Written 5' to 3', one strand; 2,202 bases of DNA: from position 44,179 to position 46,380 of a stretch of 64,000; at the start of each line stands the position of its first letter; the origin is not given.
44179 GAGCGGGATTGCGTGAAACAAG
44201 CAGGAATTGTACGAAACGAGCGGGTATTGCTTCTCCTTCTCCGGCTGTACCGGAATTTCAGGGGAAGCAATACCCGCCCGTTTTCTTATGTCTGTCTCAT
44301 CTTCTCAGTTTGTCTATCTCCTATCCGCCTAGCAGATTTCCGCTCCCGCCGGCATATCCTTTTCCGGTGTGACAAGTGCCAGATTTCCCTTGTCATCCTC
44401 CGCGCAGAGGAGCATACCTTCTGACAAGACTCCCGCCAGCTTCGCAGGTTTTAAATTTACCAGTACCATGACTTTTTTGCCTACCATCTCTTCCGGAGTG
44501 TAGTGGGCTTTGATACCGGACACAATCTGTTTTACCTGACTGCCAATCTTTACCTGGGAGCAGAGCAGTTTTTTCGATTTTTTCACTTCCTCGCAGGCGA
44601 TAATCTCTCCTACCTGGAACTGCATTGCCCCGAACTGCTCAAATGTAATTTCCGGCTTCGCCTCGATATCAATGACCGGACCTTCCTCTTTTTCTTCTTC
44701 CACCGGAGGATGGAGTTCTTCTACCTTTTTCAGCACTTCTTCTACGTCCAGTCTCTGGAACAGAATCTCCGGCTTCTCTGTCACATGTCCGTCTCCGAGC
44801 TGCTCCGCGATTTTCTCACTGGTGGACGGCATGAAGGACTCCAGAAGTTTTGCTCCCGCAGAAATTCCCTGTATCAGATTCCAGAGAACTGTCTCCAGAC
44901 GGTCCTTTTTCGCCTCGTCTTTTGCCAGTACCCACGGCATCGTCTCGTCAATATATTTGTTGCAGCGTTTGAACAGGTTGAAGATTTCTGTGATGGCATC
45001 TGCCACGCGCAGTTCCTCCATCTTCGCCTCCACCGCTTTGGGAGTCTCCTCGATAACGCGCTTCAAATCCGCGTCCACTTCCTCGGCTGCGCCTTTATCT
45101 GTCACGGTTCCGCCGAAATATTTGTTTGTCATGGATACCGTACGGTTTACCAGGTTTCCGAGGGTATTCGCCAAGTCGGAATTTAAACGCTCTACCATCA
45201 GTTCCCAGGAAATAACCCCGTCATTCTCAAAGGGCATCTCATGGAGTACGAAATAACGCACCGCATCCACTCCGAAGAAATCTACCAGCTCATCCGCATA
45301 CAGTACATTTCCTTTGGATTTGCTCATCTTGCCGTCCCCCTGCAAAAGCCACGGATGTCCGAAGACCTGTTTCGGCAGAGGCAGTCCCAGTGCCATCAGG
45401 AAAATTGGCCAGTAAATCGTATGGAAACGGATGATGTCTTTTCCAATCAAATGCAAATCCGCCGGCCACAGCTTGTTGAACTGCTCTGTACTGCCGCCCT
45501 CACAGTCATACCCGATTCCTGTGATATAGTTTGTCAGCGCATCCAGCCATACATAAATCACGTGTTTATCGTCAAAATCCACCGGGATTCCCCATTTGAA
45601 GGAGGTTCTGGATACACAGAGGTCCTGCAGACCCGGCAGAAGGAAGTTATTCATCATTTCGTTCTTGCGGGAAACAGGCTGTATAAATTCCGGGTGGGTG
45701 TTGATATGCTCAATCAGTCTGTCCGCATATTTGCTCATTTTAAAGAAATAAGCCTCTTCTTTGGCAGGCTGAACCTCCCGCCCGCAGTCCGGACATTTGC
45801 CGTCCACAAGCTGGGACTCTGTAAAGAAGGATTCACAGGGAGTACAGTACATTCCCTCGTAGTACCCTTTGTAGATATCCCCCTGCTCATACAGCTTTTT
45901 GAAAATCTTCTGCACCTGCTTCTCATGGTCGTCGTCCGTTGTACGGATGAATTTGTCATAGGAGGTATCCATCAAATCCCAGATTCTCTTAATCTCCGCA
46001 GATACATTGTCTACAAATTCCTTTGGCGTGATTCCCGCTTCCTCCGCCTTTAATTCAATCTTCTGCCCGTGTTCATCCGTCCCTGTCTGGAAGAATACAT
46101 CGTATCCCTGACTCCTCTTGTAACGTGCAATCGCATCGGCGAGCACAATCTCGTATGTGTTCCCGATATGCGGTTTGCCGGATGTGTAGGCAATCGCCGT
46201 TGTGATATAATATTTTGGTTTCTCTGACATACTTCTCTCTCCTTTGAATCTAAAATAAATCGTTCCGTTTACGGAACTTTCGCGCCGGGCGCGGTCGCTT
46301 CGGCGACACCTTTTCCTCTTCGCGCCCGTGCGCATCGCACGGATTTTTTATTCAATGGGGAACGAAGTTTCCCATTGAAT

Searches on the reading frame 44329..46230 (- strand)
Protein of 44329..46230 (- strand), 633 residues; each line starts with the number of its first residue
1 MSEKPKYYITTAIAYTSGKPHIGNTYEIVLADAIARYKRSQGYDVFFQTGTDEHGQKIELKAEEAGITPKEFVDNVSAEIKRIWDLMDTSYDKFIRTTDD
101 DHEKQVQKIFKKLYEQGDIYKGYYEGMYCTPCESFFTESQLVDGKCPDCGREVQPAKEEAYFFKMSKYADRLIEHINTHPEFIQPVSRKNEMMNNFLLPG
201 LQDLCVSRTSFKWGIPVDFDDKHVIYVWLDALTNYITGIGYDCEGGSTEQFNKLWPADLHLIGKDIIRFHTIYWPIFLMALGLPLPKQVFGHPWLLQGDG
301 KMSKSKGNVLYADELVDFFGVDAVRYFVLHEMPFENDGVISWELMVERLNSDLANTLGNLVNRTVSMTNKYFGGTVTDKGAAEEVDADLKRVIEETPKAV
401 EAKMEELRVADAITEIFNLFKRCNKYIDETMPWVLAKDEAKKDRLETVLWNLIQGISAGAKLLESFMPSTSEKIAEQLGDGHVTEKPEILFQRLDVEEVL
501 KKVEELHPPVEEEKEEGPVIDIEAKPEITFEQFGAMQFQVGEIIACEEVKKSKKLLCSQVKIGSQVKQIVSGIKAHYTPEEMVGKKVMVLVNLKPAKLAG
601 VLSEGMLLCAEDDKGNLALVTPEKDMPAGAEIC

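Call 25: find_encoding_contigs(protein=window:44329-46230:-, flank=3000, max_places=6)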
Protein window:44329-46230:- (633 aa): 17 contigs read that carry it; 6 places shown.
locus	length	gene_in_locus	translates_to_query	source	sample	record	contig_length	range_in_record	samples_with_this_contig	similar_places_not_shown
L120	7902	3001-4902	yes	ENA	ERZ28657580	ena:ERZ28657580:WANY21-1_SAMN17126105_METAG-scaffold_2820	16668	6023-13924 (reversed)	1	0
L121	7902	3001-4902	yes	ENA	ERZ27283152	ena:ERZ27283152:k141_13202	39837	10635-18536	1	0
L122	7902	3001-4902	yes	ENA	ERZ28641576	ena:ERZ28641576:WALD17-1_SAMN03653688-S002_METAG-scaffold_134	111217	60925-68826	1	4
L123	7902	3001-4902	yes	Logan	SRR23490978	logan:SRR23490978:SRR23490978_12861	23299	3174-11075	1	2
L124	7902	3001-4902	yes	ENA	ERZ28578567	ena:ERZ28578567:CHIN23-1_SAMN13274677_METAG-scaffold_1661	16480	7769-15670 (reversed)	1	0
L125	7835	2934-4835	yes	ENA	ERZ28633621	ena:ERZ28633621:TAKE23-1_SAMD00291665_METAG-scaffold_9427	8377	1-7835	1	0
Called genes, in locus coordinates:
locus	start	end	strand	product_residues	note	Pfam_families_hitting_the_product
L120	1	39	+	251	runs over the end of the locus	-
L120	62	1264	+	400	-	PF03435:Sacchrp_dh_NADP, PF16653:Sacchrp_dh_C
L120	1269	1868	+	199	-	-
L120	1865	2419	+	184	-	PF00278:Orn_DAP_Arg_deC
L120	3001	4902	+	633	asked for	PF00133:tRNA-synt_1, PF01406:tRNA-synt_1e (faint), PF01921:tRNA-synt_1f (faint), PF09334:tRNA-synt_1g, PF00133:tRNA-synt_1, PF19303:Anticodon_3 (weak), PF08264:Anticodon_1, PF01588:tRNA_bind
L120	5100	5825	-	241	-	PF00392:GntR, PF07702:UTRA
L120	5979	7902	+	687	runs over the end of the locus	PF00367:PTS_EIIB, PF02378:PTS_EIIC, PF00358:PTS_EIIA_1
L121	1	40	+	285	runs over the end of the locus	PF00491:Arginase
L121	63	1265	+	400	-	PF03435:Sacchrp_dh_NADP, PF16653:Sacchrp_dh_C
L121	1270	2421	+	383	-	PF00278:Orn_DAP_Arg_deC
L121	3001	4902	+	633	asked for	PF00133:tRNA-synt_1, PF01406:tRNA-synt_1e (faint), PF01921:tRNA-synt_1f (faint), PF09334:tRNA-synt_1g, PF00133:tRNA-synt_1, PF19303:Anticodon_3 (weak), PF08264:Anticodon_1, PF01588:tRNA_bind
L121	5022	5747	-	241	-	PF00392:GntR, PF07702:UTRA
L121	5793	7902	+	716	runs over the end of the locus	PF00367:PTS_EIIB, PF02378:PTS_EIIC, PF00358:PTS_EIIA_1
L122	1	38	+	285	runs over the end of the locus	PF00491:Arginase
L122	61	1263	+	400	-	PF03435:Sacchrp_dh_NADP, PF16653:Sacchrp_dh_C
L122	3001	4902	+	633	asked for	PF00133:tRNA-synt_1, PF01406:tRNA-synt_1e (faint), PF01921:tRNA-synt_1f (faint), PF09334:tRNA-synt_1g, PF00133:tRNA-synt_1, PF19303:Anticodon_3 (weak), PF08264:Anticodon_1, PF01588:tRNA_bind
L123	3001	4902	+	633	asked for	PF00133:tRNA-synt_1, PF01406:tRNA-synt_1e (faint), PF01921:tRNA-synt_1f (faint), PF09334:tRNA-synt_1g, PF00133:tRNA-synt_1, PF19303:Anticodon_3 (weak), PF08264:Anticodon_1, PF01588:tRNA_bind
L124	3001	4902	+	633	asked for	PF00133:tRNA-synt_1, PF01406:tRNA-synt_1e (faint), PF01921:tRNA-synt_1f (faint), PF09334:tRNA-synt_1g, PF00133:tRNA-synt_1, PF19303:Anticodon_3 (weak), PF08264:Anticodon_1, PF01588:tRNA_bind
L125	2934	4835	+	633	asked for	PF00133:tRNA-synt_1, PF01406:tRNA-synt_1e (faint), PF01921:tRNA-synt_1f (faint), PF09334:tRNA-synt_1g, PF00133:tRNA-synt_1, PF19303:Anticodon_3 (weak), PF08264:Anticodon_1, PF01588:tRNA_bind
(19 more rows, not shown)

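Call 31: find_homologous_proteins(query=window:44329-46230:-, max_evalue=1e-100)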
Query window:44329-46230:- (633 aa): 8000 proteins with E <= 1e-100 among 8000 candidates; the best 120 are listed.
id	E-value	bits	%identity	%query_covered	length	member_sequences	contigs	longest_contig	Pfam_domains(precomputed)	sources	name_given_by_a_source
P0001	0.0e+0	1462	100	100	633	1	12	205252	PF09334.18,PF01406.26,PF08264.20,PF01921.25,PF00133.29,PF01588.27,PF19303.6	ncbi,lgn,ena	-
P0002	0.0e+0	1462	100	100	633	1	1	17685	PF09334.18,PF01406.26,PF08264.20,PF01921.25,PF00133.29,PF01588.27,PF19303.6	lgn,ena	-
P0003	0.0e+0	1461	100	100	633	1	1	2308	PF09334.18,PF01406.26,PF08264.20,PF01921.25,PF00133.29,PF01588.27,PF19303.6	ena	-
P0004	0.0e+0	1461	100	100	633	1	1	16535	PF09334.18,PF01406.26,PF08264.20,PF01921.25,PF00133.29,PF01588.27,PF19303.6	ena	-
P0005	0.0e+0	1459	100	100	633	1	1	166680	PF09334.18,PF01406.26,PF08264.20,PF01921.25,PF00133.29,PF01588.27,PF19303.6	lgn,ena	-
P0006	0.0e+0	1459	100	100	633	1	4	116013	PF09334.18,PF01406.26,PF08264.20,PF01921.25,PF00133.29,PF01588.27,PF19303.6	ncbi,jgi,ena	-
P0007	0.0e+0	1456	100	100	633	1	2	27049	PF09334.18,PF01406.26,PF08264.20,PF01921.25,PF00133.29,PF01588.27,PF19303.6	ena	-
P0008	0.0e+0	1454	99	100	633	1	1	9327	PF09334.18,PF01406.26,PF08264.20,PF01921.25,PF00133.29,PF01588.27,PF19303.6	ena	-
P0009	0.0e+0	1454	99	100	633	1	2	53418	PF09334.18,PF01406.26,PF08264.20,PF01921.25,PF00133.29,PF01588.27,PF19303.6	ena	-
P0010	0.0e+0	1404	86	100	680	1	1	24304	PF09334.18,PF01406.26,PF08264.20,PF01921.25,PF00133.29,PF01588.27,PF19303.6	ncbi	-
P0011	0.0e+0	1377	90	100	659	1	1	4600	PF09334.18,PF01406.26,PF08264.20,PF01921.25,PF00133.29,PF01588.27,PF19303.6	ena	-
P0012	0.0e+0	1377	94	100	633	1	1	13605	PF09334.18,PF01406.26,PF08264.20,PF01921.25,PF00133.29,PF01588.27,PF19303.6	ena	-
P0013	0.0e+0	1377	94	100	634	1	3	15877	PF09334.18,PF01406.26,PF08264.20,PF01921.25,PF00133.29,PF01588.27,PF19303.6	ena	-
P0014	0.0e+0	1377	94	100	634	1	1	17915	PF09334.18,PF01406.26,PF08264.20,PF01921.25,PF00133.29,PF01588.27,PF19303.6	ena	-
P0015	0.0e+0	1376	93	100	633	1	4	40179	PF09334.18,PF01406.26,PF08264.20,PF01921.25,PF00133.29,PF01588.27,PF19303.6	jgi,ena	jgi:methionyl-tRNA synthetase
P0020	0.0e+0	1376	94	100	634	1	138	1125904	PF09334.18,PF01406.26,PF08264.20,PF01921.25,PF00133.29,PF01588.27,PF19303.6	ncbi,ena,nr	ncbi:MAG TPA: methionine--tRNA ligase [Candidatus Mediterraneibacter caccogallinarum]|nr:methionine-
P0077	0.0e+0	1373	94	100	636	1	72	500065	PF09334.18,PF01406.26,PF08264.20,PF01921.25,PF00133.29,PF01588.27,PF19303.6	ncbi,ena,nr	ncbi:MAG TPA: methionine--tRNA ligase [Candidatus Mediterraneibacter intestinavium]|nr:methionine--t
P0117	0.0e+0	1372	93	100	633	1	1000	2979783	PF09334.18,PF01406.26,PF08264.20,PF01921.25,PF00133.29,PF01588.27,PF19303.6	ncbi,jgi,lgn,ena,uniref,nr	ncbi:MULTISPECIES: methionine--tRNA ligase [Mediterraneibacter]|jgi:methionyl-tRNA synthetase|uniref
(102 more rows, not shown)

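Call 32: find_encoding_contigs(protein=P0117, flank=1500, max_places=3)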
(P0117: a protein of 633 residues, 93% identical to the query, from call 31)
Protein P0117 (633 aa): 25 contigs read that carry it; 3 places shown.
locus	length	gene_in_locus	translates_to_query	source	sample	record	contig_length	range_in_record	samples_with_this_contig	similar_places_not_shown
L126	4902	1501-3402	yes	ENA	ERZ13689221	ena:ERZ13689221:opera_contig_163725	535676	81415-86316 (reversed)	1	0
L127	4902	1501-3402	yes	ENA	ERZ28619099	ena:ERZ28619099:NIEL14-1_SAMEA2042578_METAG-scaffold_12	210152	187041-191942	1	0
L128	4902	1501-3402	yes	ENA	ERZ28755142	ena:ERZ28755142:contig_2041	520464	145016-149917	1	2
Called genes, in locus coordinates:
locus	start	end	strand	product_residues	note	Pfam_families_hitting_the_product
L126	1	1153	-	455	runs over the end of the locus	PF03023:MurJ, PF01554:MatE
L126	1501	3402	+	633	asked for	PF00133:tRNA-synt_1, PF01406:tRNA-synt_1e (faint), PF01921:tRNA-synt_1f (faint), PF09334:tRNA-synt_1g, PF00133:tRNA-synt_1, PF19303:Anticodon_3 (weak), PF08264:Anticodon_1 (weak), PF01588:tRNA_bind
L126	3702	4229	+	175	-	PF07638:Sigma70_ECF (weak), PF04542:Sigma70_r2, PF08281:Sigma70_r4_2, PF04545:Sigma70_r4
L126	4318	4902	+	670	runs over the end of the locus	PF09826:Beta_propel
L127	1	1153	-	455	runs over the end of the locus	PF03023:MurJ, PF01554:MatE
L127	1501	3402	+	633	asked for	PF00133:tRNA-synt_1, PF01406:tRNA-synt_1e (faint), PF01921:tRNA-synt_1f (faint), PF09334:tRNA-synt_1g, PF00133:tRNA-synt_1, PF19303:Anticodon_3 (weak), PF08264:Anticodon_1 (weak), PF01588:tRNA_bind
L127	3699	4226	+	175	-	PF07638:Sigma70_ECF (weak), PF04542:Sigma70_r2, PF08281:Sigma70_r4_2, PF04545:Sigma70_r4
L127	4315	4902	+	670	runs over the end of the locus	PF09826:Beta_propel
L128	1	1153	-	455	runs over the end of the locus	PF03023:MurJ, PF01554:MatE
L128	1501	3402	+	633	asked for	PF00133:tRNA-synt_1, PF01406:tRNA-synt_1e (faint), PF01921:tRNA-synt_1f (faint), PF09334:tRNA-synt_1g, PF00133:tRNA-synt_1, PF19303:Anticodon_3 (weak), PF08264:Anticodon_1 (weak), PF01588:tRNA_bind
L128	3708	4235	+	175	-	PF07638:Sigma70_ECF (weak), PF04542:Sigma70_r2, PF08281:Sigma70_r4_2, PF04545:Sigma70_r4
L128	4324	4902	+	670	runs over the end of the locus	PF09826:Beta_propel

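Call 33: find_encoding_contigs(protein=P0020, flank=1500, max_places=2)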
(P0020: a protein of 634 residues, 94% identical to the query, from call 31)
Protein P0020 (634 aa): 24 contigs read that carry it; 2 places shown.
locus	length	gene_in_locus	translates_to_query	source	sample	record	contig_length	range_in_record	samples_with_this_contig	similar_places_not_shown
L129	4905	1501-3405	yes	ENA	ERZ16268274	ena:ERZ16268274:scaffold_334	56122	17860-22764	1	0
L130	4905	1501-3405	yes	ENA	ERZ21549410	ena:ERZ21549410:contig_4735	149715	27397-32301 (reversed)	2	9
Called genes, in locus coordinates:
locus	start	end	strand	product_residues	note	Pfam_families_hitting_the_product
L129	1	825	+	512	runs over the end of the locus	PF13522:GATase_6, PF13537:GATase_7, PF00733:Asn_synthase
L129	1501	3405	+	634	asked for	PF00133:tRNA-synt_1, PF01406:tRNA-synt_1e (weak), PF01921:tRNA-synt_1f (faint), PF09334:tRNA-synt_1g, PF00133:tRNA-synt_1, PF19303:Anticodon_3 (weak), PF08264:Anticodon_1 (weak), PF01588:tRNA_bind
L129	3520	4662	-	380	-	PF02595:Gly_kinase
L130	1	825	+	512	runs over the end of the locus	PF13522:GATase_6, PF13537:GATase_7, PF00733:Asn_synthase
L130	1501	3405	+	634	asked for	PF00133:tRNA-synt_1, PF01406:tRNA-synt_1e (weak), PF01921:tRNA-synt_1f (faint), PF09334:tRNA-synt_1g, PF00133:tRNA-synt_1, PF19303:Anticodon_3 (weak), PF08264:Anticodon_1 (weak), PF01588:tRNA_bind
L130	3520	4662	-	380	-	PF02595:Gly_kinase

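Call 34: find_encoding_contigs(protein=P0077, flank=1500, max_places=2)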
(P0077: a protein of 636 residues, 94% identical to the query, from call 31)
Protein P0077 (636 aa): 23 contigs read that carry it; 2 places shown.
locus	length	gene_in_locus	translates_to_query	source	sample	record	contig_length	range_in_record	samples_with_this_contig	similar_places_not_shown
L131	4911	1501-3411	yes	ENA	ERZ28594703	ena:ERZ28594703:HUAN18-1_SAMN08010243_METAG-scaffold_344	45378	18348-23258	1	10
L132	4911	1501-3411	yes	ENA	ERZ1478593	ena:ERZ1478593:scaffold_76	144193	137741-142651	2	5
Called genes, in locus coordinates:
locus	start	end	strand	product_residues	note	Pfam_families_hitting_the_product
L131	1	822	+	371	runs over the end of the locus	PF18936:DUF5684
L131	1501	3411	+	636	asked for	PF00133:tRNA-synt_1, PF01406:tRNA-synt_1e (weak), PF01921:tRNA-synt_1f (faint), PF09334:tRNA-synt_1g, PF00133:tRNA-synt_1, PF19303:Anticodon_3 (weak), PF08264:Anticodon_1 (weak), PF01588:tRNA_bind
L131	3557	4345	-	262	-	PF12679:ABC2_membrane_2 (weak), PF12730:ABC2_membrane_4, PF12698:ABC2_membrane_3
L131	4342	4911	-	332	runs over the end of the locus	PF00005:ABC_tran, PF13304:AAA_21, PF13732:DrrA1-3_C (weak)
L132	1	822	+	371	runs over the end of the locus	PF18936:DUF5684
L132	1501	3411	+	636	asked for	PF00133:tRNA-synt_1, PF01406:tRNA-synt_1e (weak), PF01921:tRNA-synt_1f (faint), PF09334:tRNA-synt_1g, PF00133:tRNA-synt_1, PF19303:Anticodon_3 (weak), PF08264:Anticodon_1 (weak), PF01588:tRNA_bind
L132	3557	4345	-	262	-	PF12730:ABC2_membrane_4 (weak), PF12698:ABC2_membrane_3 (weak)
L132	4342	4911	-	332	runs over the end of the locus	PF00005:ABC_tran, PF13304:AAA_21, PF13732:DrrA1-3_C (weak)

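Call 35: find_encoding_contigs(protein=P0010, flank=1500, max_places=2)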
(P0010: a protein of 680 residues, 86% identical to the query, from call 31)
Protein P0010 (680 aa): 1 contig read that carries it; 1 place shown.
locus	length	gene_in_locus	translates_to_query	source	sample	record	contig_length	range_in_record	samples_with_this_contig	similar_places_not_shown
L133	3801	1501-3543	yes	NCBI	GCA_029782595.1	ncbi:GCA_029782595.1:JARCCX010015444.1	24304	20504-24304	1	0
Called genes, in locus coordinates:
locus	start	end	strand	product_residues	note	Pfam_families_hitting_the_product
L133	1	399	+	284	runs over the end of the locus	PF02749:QRPTase_N, PF01729:QRPTase_C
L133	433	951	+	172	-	PF08279:HTH_11, PF02829:3H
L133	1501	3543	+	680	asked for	PF00133:tRNA-synt_1, PF01406:tRNA-synt_1e (faint), PF01921:tRNA-synt_1f (faint), PF09334:tRNA-synt_1g, PF00133:tRNA-synt_1, PF19303:Anticodon_3 (weak), PF08264:Anticodon_1 (weak), PF01588:tRNA_bind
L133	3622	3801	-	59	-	?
